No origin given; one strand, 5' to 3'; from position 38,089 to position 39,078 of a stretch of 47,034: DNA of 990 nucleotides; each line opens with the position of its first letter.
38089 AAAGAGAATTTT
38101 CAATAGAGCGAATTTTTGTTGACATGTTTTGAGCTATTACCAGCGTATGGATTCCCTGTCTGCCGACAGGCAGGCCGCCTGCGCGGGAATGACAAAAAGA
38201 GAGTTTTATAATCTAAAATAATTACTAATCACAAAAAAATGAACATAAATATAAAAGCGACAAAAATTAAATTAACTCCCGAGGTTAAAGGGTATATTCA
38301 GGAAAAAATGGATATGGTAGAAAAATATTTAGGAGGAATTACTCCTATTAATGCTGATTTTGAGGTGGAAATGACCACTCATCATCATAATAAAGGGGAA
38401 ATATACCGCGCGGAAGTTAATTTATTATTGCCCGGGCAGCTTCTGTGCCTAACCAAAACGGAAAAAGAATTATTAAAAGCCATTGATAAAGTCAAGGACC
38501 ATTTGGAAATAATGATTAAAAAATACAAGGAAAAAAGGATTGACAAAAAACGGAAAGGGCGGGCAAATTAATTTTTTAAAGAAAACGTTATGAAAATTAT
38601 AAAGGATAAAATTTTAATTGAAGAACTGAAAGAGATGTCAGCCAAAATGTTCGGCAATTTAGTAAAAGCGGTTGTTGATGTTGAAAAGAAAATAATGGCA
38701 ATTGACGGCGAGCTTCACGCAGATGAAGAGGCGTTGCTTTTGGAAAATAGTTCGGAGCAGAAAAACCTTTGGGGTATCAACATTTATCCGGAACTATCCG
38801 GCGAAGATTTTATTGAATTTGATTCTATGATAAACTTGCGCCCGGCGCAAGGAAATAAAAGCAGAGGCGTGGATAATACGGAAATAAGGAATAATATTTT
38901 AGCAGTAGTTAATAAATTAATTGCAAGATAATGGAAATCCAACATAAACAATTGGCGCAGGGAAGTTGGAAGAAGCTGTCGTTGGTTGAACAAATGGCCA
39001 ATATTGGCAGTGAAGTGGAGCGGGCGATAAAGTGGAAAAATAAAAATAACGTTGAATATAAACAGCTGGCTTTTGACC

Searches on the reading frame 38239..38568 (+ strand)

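Call 57: search_protein_families(library=pfam, proteins=[window:38239-38568:+], max_evalue=0.0001)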
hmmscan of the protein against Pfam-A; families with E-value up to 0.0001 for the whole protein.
window:38239-38568:+ (110 aa): 1 family
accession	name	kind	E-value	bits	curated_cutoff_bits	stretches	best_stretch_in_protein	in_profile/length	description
PF02482.25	Ribosomal_S30AE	-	1.1e-14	55.3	23.7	1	3-100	1-87/88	Sigma 54 modulation protein / S30EA ribosomal protein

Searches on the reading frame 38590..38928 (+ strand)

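Call 57: search_protein_families(library=pfam, proteins=[window:38590-38928:+], max_evalue=0.0001)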
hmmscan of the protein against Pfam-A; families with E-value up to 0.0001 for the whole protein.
window:38590-38928:+ (113 aa): 1 family
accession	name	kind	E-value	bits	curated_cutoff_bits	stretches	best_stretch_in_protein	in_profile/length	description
PF18924.5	DUF5674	-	9.7e-37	125.8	27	1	3-110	2-109/109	Protein of unknown function (DUF5674)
